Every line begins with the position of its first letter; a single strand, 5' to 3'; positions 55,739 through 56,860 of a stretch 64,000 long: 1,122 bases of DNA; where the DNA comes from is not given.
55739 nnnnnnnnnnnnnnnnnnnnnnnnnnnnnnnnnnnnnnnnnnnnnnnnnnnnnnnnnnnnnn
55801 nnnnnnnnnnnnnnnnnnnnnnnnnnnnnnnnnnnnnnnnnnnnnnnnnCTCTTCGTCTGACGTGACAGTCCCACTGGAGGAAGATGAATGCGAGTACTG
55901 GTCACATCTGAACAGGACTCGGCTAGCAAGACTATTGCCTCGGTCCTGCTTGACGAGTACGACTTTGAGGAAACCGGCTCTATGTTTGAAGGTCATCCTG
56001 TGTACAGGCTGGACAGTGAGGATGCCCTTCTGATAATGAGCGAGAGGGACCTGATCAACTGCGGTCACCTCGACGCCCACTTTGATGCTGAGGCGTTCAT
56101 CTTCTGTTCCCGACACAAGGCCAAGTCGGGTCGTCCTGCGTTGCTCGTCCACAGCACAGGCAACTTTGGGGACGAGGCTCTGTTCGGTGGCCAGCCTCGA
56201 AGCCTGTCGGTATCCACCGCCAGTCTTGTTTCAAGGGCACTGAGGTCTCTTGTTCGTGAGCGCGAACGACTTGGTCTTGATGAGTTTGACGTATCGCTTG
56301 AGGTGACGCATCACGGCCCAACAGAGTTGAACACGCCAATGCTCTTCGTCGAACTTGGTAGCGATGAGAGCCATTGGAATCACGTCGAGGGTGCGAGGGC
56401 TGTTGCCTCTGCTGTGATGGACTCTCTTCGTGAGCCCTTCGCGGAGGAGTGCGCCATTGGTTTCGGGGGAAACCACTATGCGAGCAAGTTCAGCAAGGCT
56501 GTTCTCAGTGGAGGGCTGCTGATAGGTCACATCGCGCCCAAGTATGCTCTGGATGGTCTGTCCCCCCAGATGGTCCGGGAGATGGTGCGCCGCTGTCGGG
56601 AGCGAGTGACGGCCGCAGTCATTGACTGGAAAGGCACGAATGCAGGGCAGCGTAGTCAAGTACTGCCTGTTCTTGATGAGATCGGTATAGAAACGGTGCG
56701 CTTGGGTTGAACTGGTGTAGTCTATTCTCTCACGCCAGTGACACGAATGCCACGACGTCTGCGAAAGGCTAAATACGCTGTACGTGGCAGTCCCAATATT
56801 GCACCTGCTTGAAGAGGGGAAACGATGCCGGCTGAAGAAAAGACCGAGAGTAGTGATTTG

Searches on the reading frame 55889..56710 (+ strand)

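Call 45: search_protein_families(library=pfam, proteins=[window:55889-56710:+], max_evalue=0.00001)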
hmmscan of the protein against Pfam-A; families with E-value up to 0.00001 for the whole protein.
window:55889-56710:+ (273 aa): 1 family
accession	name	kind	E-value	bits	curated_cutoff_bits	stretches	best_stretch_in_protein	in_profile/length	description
PF04414.18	tRNA_deacylase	-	1.2e-63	214.8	33.6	1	65-269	3-204/205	D-aminoacyl-tRNA deacylase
